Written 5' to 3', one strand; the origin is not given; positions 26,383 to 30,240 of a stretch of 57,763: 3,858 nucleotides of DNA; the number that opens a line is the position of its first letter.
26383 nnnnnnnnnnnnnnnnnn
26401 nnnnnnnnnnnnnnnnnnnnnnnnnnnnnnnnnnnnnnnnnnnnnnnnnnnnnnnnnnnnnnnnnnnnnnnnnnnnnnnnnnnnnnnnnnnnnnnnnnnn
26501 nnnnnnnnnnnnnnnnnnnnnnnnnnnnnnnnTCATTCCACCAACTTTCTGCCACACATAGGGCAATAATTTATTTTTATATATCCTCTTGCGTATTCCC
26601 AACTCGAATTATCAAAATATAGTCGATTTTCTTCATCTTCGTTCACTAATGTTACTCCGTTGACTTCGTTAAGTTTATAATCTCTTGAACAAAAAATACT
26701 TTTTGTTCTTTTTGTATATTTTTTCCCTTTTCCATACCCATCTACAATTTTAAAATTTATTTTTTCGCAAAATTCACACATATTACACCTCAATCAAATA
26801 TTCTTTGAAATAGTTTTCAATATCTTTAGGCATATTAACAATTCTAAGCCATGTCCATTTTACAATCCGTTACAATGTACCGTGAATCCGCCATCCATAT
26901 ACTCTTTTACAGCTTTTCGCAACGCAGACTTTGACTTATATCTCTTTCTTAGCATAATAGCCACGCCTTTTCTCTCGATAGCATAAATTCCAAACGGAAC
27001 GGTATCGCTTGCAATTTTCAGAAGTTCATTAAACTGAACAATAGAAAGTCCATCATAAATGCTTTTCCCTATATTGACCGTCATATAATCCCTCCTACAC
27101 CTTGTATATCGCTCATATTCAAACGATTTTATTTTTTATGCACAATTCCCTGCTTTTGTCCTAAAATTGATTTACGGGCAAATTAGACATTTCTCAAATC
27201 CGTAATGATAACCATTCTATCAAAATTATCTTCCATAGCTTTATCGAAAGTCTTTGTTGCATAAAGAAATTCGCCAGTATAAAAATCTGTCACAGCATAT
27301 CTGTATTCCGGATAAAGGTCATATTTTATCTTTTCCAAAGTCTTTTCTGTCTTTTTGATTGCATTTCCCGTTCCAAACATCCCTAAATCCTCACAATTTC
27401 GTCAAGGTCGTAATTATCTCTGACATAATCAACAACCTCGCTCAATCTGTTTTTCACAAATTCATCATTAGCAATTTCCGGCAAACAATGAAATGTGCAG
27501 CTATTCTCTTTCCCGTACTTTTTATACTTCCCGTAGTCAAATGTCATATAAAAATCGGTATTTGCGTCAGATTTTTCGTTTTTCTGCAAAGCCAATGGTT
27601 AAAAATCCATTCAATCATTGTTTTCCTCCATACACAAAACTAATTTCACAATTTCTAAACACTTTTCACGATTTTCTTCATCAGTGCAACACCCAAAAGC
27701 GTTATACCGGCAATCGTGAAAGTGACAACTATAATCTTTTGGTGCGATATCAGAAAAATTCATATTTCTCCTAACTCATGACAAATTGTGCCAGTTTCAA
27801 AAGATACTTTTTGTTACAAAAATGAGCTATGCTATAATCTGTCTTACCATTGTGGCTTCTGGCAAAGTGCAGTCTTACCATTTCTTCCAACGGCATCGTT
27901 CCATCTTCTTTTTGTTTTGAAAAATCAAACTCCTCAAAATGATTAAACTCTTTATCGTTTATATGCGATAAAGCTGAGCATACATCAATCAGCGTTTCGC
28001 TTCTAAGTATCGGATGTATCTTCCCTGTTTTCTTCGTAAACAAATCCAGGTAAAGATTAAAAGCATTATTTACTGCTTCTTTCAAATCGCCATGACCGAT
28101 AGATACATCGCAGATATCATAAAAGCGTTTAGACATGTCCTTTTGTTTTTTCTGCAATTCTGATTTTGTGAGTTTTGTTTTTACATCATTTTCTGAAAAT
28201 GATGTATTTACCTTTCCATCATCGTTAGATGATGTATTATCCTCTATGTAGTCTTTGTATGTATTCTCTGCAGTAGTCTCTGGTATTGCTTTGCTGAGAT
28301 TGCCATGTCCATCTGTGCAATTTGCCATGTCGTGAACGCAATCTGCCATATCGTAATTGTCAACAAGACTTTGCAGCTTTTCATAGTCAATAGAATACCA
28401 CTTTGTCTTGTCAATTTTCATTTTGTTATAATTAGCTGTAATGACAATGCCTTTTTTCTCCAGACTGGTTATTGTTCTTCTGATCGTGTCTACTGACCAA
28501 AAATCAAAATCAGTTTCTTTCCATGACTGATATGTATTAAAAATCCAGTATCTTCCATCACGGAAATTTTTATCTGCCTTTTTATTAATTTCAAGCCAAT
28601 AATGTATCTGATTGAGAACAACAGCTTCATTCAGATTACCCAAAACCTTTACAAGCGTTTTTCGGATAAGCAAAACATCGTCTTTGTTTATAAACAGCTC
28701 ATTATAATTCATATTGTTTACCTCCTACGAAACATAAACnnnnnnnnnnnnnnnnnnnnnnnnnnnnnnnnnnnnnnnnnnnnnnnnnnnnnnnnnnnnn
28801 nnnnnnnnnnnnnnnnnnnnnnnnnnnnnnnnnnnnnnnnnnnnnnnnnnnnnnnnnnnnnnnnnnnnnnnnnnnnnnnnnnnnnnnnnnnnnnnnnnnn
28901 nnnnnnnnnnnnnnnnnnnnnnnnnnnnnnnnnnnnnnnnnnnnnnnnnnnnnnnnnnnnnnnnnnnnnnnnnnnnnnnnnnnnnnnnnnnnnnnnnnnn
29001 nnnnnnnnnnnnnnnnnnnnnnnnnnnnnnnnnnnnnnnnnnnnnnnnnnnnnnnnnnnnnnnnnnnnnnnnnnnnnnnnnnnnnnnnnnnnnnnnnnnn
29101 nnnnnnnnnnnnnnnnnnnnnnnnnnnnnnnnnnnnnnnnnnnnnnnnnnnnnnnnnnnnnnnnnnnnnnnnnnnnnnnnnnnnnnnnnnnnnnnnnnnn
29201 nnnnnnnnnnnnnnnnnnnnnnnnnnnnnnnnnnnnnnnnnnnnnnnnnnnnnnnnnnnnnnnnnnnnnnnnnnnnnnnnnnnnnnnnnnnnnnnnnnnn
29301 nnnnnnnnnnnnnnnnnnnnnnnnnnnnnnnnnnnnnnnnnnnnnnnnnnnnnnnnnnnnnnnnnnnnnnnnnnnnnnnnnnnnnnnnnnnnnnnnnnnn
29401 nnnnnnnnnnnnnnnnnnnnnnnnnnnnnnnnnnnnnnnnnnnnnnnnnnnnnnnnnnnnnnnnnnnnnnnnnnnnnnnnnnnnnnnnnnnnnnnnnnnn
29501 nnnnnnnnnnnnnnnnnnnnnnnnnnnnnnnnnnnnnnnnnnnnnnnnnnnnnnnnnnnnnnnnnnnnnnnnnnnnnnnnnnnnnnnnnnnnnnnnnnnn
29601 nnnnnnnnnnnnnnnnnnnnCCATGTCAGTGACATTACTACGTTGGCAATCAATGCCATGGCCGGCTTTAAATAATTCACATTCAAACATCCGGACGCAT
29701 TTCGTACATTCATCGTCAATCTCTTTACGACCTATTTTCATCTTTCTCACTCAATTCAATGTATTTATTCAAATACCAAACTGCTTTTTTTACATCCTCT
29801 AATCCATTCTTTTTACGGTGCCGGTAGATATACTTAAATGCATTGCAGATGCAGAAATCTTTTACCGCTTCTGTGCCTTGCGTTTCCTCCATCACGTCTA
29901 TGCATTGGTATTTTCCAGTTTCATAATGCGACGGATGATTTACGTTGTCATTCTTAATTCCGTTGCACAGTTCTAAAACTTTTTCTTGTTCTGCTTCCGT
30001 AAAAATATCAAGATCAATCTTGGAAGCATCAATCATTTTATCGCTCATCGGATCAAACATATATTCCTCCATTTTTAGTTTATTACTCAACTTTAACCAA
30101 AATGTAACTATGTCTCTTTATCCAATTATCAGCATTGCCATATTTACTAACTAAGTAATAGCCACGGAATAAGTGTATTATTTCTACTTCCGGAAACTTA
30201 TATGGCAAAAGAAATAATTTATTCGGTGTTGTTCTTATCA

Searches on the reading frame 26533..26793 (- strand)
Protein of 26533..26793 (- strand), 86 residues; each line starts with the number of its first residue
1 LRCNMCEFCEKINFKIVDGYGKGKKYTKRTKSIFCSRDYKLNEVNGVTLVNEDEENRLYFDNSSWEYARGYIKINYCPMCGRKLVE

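Call 38: search_protein_families(library=phrogs, proteins=[window:26533-26793:-], max_evalue=0.001)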
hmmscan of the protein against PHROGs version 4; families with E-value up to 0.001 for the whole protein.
window:26533-26793:- (86 aa): 1 family
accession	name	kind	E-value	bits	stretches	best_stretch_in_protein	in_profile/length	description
phrog_1494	-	unknown function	2.4e-09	37.7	1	5-86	151-211/226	-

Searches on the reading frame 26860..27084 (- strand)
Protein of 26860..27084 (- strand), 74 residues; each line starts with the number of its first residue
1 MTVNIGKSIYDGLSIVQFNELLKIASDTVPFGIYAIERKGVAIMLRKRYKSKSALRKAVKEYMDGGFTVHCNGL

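Call 38: search_protein_families(library=phrogs, proteins=[window:26860-27084:-], max_evalue=0.001)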
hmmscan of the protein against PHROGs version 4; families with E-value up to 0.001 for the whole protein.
window:26860-27084:- (74 aa): 1 family
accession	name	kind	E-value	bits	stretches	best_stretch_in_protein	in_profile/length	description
phrog_25639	-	unknown function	1e-13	52.1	1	1-73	1-72/74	-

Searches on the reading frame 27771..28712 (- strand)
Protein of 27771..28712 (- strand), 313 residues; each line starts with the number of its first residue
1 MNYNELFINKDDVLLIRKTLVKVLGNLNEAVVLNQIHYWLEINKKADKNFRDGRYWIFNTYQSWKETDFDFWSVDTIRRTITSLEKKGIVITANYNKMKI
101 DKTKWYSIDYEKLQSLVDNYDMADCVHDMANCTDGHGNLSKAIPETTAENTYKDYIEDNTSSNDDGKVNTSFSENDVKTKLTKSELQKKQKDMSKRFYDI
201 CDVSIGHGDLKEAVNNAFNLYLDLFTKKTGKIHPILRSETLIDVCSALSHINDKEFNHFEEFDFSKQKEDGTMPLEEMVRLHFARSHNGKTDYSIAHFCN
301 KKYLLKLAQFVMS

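Call 10: search_protein_families(library=pfam, proteins=[window:27771-28712:-], max_evalue=0.01)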
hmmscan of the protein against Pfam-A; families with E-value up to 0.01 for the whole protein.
window:27771-28712:- (313 aa): 0 families

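Call 11: search_protein_families(library=phrogs, proteins=[window:27771-28712:-], max_evalue=0.001)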
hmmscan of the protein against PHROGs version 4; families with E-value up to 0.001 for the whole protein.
window:27771-28712:- (313 aa): 7 families
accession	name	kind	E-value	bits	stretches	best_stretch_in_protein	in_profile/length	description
phrog_6493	-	DNA, RNA and nucleotide metabolism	5.6e-37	128.5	1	13-194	10-186/261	DnaD-like helicase loader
phrog_11233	-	DNA, RNA and nucleotide metabolism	3.8e-27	96.5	1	27-195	16-177/297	replication initiation protein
phrog_428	-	DNA, RNA and nucleotide metabolism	5e-17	63.2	1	12-179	89-230/455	replication initiation protein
phrog_678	-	DNA, RNA and nucleotide metabolism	1.2e-11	45.8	1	17-180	61-220/346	replication initiation O-like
phrog_270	-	DNA, RNA and nucleotide metabolism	6.7e-07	30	1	36-171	51-152/383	replication initiation protein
phrog_9773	-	DNA, RNA and nucleotide metabolism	3.6e-06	27.9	1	17-187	17-168/288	replication initiation O-like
phrog_30562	-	unknown function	6.7e-05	24.1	1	12-111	6-104/105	-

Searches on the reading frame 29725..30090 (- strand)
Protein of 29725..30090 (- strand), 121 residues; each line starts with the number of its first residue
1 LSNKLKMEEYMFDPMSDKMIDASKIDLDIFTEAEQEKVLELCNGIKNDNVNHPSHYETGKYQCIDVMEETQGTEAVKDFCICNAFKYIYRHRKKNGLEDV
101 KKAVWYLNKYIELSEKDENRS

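Call 10: search_protein_families(library=pfam, proteins=[window:29725-30090:-], max_evalue=0.01)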
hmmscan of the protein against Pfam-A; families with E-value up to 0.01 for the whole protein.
window:29725-30090:- (121 aa): 1 family
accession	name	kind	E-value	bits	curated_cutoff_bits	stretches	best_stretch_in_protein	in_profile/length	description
PF11753.13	DUF3310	-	7.5e-19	68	24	1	50-108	1-60/60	Protein of unknwon function (DUF3310)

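Call 11: search_protein_families(library=phrogs, proteins=[window:29725-30090:-], max_evalue=0.001)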
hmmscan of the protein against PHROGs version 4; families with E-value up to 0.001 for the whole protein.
window:29725-30090:- (121 aa): 24 families
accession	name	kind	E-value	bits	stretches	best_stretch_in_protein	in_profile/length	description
phrog_236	-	other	3e-31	110.5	1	37-120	228-311/431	nucleotide kinase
phrog_1689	-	other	2.2e-25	90.9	1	30-118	148-238/243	nucleotide kinase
phrog_4943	-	unknown function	5e-21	76.9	1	32-119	74-164/166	-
phrog_4897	-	other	3.2e-17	64.2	1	45-119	110-185/186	kinase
phrog_11324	-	other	5.1e-17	63.7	1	45-117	6-74/139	nucleotide kinase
phrog_23238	-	unknown function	5.7e-17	63.1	1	34-117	112-196/196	-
phrog_4824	-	unknown function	1.6e-14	55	1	47-111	4-60/128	-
phrog_4472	-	other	6.6e-14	52.7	1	44-118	8-81/100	nucleotide kinase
phrog_5839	-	unknown function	1.3e-12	48.8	1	47-117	5-70/128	-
phrog_2387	-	other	2.2e-11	45.2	1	47-114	2-71/147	nucleotide kinase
phrog_2781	-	unknown function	5.1e-11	44.1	1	34-116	161-246/253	-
phrog_2585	-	other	2.8e-10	41.9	1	43-114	91-167/175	nucleotide kinase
phrog_10602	-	other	4.1e-09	37.7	1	46-115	95-164/168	nucleotide kinase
phrog_18538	-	unknown function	1.8e-08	35.5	1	47-109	2-66/159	-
phrog_26005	-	unknown function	3.6e-08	34.2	1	46-111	240-303/310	-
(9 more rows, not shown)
